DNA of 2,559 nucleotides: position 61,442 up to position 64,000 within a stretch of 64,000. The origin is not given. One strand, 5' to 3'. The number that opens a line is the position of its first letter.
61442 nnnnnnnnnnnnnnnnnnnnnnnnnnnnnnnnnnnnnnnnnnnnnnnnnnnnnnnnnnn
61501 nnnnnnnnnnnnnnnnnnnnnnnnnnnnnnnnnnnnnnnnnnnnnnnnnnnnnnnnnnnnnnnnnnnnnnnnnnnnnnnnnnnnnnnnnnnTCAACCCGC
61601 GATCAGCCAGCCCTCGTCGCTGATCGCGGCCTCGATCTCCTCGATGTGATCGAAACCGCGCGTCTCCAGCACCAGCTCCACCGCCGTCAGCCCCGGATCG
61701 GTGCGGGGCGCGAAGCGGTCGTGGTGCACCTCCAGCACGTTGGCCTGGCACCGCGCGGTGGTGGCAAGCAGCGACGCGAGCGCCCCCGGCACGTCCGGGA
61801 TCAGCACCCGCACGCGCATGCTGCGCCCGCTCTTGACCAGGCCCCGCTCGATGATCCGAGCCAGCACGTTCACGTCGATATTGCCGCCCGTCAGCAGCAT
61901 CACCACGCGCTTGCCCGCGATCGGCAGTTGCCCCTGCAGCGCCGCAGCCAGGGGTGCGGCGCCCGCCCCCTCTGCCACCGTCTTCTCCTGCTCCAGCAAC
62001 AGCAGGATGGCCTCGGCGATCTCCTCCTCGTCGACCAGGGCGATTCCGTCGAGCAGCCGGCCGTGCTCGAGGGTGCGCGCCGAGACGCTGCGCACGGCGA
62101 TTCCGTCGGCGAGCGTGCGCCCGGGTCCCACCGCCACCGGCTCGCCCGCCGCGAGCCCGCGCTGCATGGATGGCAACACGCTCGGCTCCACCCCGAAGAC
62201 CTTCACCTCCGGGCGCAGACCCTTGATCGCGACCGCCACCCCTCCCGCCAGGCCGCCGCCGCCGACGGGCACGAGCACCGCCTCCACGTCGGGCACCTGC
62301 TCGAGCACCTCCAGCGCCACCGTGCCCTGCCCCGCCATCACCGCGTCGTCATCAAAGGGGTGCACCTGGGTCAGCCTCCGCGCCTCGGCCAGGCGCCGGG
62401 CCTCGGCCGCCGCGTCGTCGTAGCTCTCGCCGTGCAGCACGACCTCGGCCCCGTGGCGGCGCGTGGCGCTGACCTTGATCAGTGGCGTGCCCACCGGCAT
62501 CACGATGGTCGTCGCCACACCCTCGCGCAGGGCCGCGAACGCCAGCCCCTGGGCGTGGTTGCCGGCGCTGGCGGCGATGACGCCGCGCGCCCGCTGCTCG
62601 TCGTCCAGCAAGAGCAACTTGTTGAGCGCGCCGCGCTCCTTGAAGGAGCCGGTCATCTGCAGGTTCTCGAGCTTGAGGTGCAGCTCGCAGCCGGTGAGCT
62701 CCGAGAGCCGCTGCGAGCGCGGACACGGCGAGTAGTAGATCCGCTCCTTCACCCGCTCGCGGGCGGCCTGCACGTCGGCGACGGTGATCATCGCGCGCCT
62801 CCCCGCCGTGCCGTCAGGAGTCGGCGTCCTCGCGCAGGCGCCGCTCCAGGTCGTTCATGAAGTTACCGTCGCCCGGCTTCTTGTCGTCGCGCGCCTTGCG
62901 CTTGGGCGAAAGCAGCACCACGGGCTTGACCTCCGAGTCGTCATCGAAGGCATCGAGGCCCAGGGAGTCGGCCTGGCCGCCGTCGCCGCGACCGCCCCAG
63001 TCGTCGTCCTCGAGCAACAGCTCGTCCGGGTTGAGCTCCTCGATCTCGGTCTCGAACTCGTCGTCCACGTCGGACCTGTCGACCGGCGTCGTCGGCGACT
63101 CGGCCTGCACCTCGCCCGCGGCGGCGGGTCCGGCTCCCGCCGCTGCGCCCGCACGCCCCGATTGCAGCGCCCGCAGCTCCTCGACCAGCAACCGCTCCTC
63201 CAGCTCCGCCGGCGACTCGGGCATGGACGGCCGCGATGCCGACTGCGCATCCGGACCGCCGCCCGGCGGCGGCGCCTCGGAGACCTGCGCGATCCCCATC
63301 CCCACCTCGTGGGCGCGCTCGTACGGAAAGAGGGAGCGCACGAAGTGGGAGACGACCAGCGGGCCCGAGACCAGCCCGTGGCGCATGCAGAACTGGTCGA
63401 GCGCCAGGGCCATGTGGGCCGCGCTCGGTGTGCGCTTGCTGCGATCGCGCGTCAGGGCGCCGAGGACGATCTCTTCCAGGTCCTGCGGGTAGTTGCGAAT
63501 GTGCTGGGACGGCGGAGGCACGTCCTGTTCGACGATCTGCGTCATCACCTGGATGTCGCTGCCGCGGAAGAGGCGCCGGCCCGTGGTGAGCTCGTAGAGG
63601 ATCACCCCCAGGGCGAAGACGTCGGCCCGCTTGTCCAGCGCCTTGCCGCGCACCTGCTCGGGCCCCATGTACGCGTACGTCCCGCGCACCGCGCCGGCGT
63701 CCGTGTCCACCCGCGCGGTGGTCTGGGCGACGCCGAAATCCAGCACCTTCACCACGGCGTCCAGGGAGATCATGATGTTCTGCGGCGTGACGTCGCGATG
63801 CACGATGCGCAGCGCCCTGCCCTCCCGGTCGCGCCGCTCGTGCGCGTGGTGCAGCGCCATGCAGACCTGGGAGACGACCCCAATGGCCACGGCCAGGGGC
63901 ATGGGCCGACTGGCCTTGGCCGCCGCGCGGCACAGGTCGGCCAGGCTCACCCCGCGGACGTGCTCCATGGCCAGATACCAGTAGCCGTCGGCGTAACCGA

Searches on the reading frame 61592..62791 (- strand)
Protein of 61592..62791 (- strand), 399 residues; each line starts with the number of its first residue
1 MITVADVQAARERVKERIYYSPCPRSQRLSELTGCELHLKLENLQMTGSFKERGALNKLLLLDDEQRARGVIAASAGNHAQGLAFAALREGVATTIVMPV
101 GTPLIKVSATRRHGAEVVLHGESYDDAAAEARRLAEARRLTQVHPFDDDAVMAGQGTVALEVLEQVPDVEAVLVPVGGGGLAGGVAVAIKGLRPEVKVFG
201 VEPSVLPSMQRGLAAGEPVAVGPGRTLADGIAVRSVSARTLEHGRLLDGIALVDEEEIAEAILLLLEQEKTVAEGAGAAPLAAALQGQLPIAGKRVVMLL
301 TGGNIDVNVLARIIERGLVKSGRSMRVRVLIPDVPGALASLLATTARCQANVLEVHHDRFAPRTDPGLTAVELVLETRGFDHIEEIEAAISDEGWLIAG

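Call 13: search_protein_families(library=pfam, proteins=[window:61592-62791:-], max_evalue=0.001)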
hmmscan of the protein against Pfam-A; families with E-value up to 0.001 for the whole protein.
window:61592-62791:- (399 aa): 1 family
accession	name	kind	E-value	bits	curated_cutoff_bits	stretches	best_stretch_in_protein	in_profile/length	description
PF00291.31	PALP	-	4.8e-78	262.9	35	1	17-302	4-295/295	Pyridoxal-phosphate dependent enzyme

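Call 79: search_protein_families(library=ncbifam, proteins=[window:61592-62791:-], max_evalue=0.00001)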
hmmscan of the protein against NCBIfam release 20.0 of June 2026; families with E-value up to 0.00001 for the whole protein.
window:61592-62791:- (399 aa): 35 families (the best 25 are shown)
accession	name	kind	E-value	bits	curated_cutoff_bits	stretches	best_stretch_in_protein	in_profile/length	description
NF005600.0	PRK07334.1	equivalog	2.2e-141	471.2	496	1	1-394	9-401/408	threonine ammonia-lyase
TIGR01127.1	ilvA_1Cterm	equivalog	9.4e-138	459.3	378.75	1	23-395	3-376/380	threonine ammonia-lyase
NF006389.0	PRK08638.1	equivalog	4.6e-95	318.3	453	1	2-317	9-327/333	bifunctional threonine ammonia-lyase/L-serine ammonia-lyase TdcB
NF005680.0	PRK07476.1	equivalog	5.7e-92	308.2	413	1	2-316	5-322/326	hydroxyectoine utilization dehydratase EutB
TIGR01124.1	ilvA_2Cterm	equivalog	5.5e-89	299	411.3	1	12-355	9-354/499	threonine ammonia-lyase, biosynthetic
TIGR02991.1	ectoine_eutB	equivalog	5.2e-88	295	413.35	1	2-315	1-316/317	hydroxyectoine utilization dehydratase EutB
NF006674.0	PRK09224.1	subfamily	1.4e-87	294.5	577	1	14-346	19-355/508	threonine ammonia-lyase IlvA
NF006390.0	PRK08639.1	equivalog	9.2e-87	291.7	421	1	2-343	7-353/418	threonine ammonia-lyase IlvA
NF005292.0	PRK06815.1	equivalog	1.9e-83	280.1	371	1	5-314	6-317/320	threonine/serine dehydratase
NF009130.0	PRK12483.1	subfamily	3.4e-82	276.7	801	1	22-346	39-367/521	threonine ammonia-lyase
TIGR02079.1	THD1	equivalog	6.1e-82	275.6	440.55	1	6-344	2-346/410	threonine ammonia-lyase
NF005454.0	PRK07048.1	equivalog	7.8e-79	265.1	452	1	2-315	7-321/324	threo-3-hydroxy-L-aspartate ammonia-lyase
NF006094.0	PRK08246.1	subfamily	2.7e-73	247.1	331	1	1-309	4-308/310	serine/threonine dehydratase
NF045641.2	BHydaspDhtseBhcB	equivalog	2.5e-71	240.4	550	1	3-310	3-310/312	beta-hydroxyaspartate dehydratase BhcB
NF004771.0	PRK06110.1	equivalog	1.3e-67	228.3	317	1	2-316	3-318/323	threonine dehydratase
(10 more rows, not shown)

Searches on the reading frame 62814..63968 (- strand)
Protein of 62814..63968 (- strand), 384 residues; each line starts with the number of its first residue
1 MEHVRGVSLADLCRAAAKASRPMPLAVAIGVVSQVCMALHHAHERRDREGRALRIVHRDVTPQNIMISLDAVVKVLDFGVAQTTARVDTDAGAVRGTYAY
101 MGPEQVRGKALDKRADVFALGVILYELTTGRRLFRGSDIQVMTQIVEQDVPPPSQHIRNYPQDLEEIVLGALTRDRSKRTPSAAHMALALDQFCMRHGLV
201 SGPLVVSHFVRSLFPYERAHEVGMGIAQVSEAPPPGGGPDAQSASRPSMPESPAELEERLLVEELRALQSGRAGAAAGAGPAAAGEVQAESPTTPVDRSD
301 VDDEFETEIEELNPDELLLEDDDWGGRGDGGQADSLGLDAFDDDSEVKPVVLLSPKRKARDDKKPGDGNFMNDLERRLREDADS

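Call 13: search_protein_families(library=pfam, proteins=[window:62814-63968:-], max_evalue=0.001)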
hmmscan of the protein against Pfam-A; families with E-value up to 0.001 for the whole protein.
window:62814-63968:- (384 aa): 2 families
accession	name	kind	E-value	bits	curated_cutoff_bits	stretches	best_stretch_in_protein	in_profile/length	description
PF00069.31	Pkinase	-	3.7e-28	99.1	31.7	1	1-181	77-253/263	Protein kinase domain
PF07714.23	PK_Tyr_Ser-Thr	-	6.1e-18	65.5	23.1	1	6-180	85-249/258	Protein tyrosine and serine/threonine kinase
